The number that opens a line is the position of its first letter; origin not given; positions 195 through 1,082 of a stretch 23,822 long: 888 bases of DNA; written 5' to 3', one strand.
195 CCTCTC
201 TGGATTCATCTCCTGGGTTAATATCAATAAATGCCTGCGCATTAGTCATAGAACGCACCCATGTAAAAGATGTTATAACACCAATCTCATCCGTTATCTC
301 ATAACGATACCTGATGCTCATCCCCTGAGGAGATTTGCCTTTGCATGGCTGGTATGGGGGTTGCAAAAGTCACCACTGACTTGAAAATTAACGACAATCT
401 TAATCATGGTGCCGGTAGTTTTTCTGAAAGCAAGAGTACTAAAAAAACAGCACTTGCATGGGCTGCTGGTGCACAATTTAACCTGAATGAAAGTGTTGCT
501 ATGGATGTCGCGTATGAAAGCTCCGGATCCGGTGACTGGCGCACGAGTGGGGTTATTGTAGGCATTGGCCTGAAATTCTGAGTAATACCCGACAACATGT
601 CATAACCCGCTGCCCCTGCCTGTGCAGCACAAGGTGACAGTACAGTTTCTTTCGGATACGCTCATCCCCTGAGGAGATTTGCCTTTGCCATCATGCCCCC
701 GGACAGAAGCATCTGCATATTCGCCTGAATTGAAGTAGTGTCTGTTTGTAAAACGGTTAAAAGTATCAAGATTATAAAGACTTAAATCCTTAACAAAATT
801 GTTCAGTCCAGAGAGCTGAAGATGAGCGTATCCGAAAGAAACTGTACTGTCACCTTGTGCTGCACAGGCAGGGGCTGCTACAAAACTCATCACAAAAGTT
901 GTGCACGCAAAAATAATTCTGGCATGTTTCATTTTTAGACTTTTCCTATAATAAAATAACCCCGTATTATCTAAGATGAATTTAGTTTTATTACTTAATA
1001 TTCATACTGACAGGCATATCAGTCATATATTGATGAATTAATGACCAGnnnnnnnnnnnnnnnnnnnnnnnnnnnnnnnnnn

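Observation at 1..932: Lom/Ail outer-membrane protein gene scrambled into a nested palindrome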

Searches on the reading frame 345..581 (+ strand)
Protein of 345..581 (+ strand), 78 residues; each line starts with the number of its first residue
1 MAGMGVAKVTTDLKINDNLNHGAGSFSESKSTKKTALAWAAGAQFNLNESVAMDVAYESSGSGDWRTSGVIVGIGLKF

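Call 21: find_encoding_contigs(protein=window:345-581:+, flank=3000, max_places=10)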
Protein window:345-581:+ (78 aa): 12 contigs read that carry it; 10 places shown.
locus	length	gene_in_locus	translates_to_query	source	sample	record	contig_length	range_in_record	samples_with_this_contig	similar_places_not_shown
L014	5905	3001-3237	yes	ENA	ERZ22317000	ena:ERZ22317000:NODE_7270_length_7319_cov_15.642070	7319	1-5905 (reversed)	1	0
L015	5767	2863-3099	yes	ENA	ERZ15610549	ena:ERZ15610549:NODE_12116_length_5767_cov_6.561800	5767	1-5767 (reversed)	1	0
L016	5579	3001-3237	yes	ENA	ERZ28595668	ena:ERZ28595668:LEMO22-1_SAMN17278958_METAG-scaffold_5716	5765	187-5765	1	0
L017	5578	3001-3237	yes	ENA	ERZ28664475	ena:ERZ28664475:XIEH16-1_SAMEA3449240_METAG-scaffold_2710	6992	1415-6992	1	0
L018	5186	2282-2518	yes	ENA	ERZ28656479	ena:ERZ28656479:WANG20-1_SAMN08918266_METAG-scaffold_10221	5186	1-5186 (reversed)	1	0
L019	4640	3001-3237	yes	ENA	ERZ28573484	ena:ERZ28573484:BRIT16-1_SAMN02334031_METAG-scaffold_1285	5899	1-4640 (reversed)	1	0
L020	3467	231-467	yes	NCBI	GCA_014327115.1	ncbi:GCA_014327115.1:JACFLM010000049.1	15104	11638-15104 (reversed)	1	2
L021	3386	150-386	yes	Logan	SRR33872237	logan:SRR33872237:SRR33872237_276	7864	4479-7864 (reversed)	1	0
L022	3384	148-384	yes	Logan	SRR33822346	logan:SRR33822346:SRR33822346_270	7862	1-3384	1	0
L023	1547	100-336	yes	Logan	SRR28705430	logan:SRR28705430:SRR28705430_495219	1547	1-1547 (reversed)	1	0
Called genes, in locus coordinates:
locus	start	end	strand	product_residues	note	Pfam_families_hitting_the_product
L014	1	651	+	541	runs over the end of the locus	-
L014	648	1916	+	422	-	PF09327:Phage_Tail_Tip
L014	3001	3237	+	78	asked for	PF06316:Ail_Lom, PF13505:OMP_b-brl (weak)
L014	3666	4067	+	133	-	-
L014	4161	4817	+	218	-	-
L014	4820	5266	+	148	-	-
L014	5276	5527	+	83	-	-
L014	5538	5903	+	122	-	?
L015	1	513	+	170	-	?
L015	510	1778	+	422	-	PF09327:Phage_Tail_Tip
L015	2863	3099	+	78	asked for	PF06316:Ail_Lom, PF13505:OMP_b-brl (weak)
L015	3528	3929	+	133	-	-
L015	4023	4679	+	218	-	-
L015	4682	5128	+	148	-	-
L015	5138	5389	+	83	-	-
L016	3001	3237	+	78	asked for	PF06316:Ail_Lom, PF13505:OMP_b-brl (weak)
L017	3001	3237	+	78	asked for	PF06316:Ail_Lom, PF13505:OMP_b-brl (weak)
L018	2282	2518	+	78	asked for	PF06316:Ail_Lom, PF13505:OMP_b-brl (weak)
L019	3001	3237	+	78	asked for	PF06316:Ail_Lom, PF13505:OMP_b-brl (weak)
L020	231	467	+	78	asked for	PF06316:Ail_Lom, PF13505:OMP_b-brl (weak)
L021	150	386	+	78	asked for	PF06316:Ail_Lom, PF13505:OMP_b-brl (weak)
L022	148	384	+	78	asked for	PF06316:Ail_Lom, PF13505:OMP_b-brl (weak)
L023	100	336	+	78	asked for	PF06316:Ail_Lom, PF13505:OMP_b-brl (weak)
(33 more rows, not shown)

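Call 28: search_protein_families(library=pfam, proteins=[window:345-581:+], max_evalue=0.01)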
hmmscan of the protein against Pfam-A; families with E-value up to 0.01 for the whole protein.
window:345-581:+ (78 aa): 2 families
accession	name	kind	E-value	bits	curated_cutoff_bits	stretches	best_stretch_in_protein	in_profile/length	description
PF06316.17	Ail_Lom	-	7.1e-18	65.5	23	1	19-78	140-199/199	Enterobacterial Ail/Lom protein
PF13505.12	OMP_b-brl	-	2.8e-06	28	28.7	1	2-78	107-175/175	Outer membrane protein beta-barrel domain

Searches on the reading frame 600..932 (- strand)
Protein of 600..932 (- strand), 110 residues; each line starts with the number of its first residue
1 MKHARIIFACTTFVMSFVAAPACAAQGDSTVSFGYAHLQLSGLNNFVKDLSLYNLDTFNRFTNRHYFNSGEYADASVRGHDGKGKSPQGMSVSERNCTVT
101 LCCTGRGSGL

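Call 12: find_encoding_contigs(protein=window:600-932:-, flank=10000, max_places=10)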
Protein window:600-932:- (110 aa): no gene with exactly this product is on record in the collection.

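Call 28: search_protein_families(library=pfam, proteins=[window:600-932:-], max_evalue=0.01)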
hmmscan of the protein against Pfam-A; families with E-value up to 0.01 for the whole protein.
window:600-932:- (110 aa): 0 families
